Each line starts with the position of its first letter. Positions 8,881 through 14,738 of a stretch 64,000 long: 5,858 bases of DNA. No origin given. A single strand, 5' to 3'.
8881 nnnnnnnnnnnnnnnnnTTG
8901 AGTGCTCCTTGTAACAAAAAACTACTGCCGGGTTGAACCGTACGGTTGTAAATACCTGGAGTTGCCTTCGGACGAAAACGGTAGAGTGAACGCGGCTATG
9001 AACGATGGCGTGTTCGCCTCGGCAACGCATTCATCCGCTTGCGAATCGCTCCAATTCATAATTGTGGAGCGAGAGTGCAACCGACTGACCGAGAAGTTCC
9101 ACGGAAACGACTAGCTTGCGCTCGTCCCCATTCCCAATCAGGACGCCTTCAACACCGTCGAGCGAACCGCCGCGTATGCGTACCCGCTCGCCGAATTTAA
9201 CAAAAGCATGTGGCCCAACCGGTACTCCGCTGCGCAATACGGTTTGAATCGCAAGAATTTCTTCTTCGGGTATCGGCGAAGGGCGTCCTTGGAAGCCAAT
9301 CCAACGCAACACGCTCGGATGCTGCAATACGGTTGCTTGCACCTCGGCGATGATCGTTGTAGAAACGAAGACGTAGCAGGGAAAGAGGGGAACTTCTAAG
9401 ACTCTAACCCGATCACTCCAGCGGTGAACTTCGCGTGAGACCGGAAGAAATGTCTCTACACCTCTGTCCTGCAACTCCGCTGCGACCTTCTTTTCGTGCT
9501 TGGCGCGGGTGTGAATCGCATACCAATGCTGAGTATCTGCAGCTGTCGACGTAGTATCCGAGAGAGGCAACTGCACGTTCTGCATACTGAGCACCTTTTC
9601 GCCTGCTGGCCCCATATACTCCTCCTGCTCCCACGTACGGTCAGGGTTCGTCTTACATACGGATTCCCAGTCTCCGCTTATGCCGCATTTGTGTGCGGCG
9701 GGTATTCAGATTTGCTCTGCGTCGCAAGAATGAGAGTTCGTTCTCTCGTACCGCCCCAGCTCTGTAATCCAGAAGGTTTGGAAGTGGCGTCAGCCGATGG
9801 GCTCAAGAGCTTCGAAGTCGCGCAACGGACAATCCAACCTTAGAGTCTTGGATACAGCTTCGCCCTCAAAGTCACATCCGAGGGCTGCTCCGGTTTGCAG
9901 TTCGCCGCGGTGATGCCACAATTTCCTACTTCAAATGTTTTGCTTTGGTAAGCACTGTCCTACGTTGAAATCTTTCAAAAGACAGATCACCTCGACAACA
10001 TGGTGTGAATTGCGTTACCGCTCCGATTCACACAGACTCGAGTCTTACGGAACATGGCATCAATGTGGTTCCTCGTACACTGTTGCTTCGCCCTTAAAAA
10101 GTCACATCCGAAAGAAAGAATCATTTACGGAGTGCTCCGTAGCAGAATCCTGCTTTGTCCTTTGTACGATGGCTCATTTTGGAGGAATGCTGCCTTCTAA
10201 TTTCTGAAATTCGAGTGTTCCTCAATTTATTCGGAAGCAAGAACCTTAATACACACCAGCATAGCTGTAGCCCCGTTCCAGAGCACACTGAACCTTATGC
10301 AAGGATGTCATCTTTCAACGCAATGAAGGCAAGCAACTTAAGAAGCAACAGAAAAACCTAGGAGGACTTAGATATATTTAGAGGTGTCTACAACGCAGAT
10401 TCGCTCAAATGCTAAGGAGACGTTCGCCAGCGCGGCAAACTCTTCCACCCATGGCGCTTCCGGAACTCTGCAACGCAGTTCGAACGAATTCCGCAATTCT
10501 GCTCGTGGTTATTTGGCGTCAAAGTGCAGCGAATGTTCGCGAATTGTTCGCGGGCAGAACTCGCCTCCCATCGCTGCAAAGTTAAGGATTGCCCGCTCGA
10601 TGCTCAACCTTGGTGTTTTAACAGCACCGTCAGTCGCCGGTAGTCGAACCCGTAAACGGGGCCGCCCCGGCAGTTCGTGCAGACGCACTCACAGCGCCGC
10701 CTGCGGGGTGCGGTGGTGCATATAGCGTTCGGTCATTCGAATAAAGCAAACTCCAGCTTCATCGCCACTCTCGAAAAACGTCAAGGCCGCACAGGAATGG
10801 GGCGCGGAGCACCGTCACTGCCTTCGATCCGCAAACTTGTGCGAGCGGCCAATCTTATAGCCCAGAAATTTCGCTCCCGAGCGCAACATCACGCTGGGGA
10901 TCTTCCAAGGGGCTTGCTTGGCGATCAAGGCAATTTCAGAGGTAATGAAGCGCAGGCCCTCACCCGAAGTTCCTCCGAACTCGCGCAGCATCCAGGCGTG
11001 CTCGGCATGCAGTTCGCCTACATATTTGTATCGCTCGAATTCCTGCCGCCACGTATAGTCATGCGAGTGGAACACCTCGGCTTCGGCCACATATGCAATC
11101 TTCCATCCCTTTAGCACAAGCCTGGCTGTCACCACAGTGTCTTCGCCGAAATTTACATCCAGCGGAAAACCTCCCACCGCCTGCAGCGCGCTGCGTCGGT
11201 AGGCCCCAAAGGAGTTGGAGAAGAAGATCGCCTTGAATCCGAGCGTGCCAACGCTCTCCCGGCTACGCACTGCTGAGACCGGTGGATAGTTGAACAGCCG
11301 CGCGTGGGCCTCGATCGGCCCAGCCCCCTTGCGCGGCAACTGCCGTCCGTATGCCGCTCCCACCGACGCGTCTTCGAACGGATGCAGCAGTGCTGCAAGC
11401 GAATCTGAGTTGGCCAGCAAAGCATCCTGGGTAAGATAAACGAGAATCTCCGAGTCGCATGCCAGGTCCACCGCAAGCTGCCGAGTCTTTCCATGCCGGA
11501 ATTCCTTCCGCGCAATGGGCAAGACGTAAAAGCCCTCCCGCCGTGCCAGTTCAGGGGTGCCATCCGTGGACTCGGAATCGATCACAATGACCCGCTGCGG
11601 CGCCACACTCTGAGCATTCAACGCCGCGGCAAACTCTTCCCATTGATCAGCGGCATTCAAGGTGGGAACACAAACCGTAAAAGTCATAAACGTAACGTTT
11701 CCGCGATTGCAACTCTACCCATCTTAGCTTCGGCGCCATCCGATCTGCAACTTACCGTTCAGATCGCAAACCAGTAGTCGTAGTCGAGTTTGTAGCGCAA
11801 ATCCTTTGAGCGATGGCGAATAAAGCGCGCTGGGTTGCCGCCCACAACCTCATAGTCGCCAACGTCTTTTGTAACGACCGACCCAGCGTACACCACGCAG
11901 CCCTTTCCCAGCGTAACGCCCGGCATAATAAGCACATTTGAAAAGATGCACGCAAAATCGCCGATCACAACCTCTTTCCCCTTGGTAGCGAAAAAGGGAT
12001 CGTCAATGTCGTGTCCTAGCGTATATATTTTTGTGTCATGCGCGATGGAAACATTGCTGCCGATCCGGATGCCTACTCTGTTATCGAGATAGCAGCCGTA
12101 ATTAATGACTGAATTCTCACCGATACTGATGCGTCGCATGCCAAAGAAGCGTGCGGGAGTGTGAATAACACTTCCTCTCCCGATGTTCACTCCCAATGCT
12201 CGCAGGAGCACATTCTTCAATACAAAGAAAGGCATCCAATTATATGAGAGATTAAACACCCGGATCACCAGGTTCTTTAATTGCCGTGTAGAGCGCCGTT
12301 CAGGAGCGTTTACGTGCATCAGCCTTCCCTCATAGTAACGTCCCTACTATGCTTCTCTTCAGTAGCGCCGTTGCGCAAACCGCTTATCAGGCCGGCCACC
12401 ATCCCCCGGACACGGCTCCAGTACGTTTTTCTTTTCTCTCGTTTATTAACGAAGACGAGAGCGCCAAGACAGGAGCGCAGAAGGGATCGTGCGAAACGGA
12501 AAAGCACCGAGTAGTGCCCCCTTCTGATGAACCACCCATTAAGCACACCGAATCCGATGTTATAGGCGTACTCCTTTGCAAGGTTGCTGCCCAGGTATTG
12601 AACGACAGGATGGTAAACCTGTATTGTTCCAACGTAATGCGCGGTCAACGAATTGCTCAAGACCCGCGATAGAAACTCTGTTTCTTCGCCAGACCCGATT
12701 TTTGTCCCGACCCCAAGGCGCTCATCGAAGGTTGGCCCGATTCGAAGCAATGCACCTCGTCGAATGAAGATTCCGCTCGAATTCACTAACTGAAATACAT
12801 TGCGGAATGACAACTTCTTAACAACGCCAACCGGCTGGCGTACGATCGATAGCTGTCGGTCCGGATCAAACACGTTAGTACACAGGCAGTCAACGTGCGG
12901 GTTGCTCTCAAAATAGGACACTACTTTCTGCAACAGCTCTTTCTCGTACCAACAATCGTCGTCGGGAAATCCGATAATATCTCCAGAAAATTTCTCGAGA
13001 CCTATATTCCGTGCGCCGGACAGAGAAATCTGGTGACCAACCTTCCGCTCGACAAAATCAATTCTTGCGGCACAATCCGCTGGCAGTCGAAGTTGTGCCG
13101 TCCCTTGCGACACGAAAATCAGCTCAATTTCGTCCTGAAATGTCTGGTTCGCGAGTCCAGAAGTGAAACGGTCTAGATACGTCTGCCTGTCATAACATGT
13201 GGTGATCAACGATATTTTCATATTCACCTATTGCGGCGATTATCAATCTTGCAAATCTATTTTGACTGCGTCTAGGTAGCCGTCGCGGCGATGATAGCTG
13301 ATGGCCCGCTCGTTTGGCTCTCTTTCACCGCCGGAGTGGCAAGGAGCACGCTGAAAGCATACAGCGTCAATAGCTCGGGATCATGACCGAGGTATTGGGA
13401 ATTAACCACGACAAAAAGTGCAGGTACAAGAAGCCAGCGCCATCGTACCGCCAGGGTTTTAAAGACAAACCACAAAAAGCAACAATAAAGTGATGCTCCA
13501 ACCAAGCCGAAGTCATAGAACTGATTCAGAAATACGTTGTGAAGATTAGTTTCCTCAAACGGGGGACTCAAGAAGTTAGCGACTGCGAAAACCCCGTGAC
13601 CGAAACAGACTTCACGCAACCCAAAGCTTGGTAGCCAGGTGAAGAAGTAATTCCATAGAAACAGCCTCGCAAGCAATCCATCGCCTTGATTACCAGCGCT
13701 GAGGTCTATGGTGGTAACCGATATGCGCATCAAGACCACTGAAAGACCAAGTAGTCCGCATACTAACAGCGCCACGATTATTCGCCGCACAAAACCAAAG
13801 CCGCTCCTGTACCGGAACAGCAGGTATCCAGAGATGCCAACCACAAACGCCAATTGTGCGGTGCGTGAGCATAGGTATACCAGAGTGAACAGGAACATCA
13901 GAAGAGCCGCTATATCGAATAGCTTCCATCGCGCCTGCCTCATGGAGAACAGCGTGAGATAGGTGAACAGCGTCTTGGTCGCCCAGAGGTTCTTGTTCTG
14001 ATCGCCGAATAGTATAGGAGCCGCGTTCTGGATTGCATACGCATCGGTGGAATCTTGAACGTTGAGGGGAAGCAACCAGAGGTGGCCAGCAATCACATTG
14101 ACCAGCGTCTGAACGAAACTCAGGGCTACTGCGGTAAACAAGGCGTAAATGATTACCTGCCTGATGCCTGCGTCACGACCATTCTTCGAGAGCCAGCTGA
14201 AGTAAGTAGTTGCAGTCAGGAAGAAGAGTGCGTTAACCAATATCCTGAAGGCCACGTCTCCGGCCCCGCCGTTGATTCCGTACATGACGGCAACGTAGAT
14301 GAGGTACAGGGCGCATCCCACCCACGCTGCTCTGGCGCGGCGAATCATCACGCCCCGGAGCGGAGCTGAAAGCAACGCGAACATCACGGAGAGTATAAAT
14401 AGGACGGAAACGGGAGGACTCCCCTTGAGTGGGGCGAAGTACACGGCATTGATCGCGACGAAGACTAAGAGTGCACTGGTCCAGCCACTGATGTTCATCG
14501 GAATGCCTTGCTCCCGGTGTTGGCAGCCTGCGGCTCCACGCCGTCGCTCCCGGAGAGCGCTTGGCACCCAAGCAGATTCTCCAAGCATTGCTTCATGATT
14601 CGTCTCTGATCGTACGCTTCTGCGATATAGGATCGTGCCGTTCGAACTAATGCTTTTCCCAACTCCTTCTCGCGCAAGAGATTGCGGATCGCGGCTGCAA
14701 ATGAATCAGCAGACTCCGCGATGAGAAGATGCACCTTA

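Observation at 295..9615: Non-canonical accessory and control module beside the EPS operon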

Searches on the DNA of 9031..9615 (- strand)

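Call 98: search_rna_families(sources=[L095, L096, L098, L105, L108, L111, L113, L145, L148, L149, L152, L163, L166, L093, L094, L133, L118, L090], threshold=gathering)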
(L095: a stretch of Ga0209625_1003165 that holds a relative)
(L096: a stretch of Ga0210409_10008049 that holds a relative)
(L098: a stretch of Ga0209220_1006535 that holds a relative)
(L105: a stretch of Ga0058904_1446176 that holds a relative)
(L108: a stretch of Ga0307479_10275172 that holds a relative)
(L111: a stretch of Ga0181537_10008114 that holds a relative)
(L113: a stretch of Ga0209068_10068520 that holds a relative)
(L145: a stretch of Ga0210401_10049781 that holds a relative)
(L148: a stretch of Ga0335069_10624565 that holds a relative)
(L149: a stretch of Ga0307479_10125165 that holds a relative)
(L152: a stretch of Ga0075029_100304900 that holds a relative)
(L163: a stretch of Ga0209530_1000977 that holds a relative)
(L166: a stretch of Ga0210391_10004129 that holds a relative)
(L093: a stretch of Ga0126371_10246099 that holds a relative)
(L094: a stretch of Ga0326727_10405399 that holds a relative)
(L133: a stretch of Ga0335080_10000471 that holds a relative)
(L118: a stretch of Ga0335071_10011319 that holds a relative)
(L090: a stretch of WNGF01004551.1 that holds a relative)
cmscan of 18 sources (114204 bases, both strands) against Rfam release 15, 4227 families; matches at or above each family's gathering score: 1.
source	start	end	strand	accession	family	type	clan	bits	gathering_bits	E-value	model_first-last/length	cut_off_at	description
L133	3603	3648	+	RF01687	Acido-Lenti-1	Gene; sRNA;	-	51.9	37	1.4e-08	1-46/46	no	Acido-Lenti-1 RNA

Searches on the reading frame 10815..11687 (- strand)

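Call 6: search_protein_families(library=pfam, proteins=[window:10815-11687:-], max_evalue=0.001)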
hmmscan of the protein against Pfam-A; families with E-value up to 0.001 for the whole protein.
window:10815-11687:- (290 aa): 4 families
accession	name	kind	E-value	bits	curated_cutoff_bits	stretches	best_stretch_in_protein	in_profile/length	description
PF13641.12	Glyco_tranf_2_3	-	1.1e-11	45.6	27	1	3-214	3-218/230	Glycosyltransferase like family 2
PF00535.33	Glycos_transf_2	-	1.8e-11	44.7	23.3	1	4-171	1-167/168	Glycosyl transferase family 2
PF13632.12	Glyco_trans_2_3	-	1.6e-08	35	27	1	88-219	8-135/198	Glycosyl transferase family group 2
PF13506.12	Glyco_transf_21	-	0.00026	20.9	21.7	1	88-220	39-169/174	Glycosyl transferase family 21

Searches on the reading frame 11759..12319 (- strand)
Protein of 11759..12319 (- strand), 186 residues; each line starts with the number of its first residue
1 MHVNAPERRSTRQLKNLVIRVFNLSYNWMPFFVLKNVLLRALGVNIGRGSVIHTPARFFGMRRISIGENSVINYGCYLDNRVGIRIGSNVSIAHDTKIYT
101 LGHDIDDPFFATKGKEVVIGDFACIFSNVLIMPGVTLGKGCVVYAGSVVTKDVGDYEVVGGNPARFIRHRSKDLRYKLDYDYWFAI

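Call 6: search_protein_families(library=pfam, proteins=[window:11759-12319:-], max_evalue=0.001)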
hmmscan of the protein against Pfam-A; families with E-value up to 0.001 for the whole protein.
window:11759-12319:- (186 aa): 2 families
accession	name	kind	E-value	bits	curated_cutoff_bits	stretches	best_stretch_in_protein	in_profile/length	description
PF00132.30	Hexapep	-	6.2e-12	45.1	27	1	117-151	2-36/36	Bacterial transferase hexapeptide (six repeats)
PF14602.12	Hexapep_2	-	5.7e-07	29.6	27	1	117-151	2-34/34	Hexapeptide repeat of succinyl-transferase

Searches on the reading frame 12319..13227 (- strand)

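Call 6: search_protein_families(library=pfam, proteins=[window:12319-13227:-], max_evalue=0.001)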
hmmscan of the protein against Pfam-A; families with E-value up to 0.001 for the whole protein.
window:12319-13227:- (302 aa): 3 families
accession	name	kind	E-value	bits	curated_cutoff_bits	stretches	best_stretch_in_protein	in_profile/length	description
PF00535.33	Glycos_transf_2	-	4.2e-16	59.8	23.3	1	6-142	1-140/168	Glycosyl transferase family 2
PF10111.15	Glyco_tranf_2_2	-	1.4e-07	31.7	27.3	1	26-105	20-105/276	Glycosyltransferase like family 2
PF13641.12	Glyco_tranf_2_3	-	6.4e-05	23.5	27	1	5-120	3-124/230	Glycosyltransferase like family 2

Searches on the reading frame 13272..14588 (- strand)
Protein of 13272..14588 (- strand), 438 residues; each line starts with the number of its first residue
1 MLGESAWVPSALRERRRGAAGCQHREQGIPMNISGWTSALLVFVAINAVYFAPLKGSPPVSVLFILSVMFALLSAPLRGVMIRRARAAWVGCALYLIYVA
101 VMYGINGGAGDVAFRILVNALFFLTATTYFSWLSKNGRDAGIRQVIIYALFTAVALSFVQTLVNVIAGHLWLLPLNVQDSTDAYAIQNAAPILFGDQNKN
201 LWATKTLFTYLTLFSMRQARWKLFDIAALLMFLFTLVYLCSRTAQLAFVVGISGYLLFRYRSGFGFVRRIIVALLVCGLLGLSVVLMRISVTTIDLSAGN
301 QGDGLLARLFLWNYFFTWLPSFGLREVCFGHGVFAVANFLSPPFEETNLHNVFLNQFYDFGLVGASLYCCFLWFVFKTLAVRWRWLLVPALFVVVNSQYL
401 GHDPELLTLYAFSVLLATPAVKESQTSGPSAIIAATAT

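Call 6: search_protein_families(library=pfam, proteins=[window:13272-14588:-], max_evalue=0.001)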
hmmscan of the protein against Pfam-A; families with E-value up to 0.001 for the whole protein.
window:13272-14588:- (438 aa): 1 family
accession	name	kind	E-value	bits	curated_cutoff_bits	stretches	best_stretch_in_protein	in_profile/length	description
PF04932.20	Wzy_C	-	6e-10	39.5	31.7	1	228-368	2-148/149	O-Antigen ligase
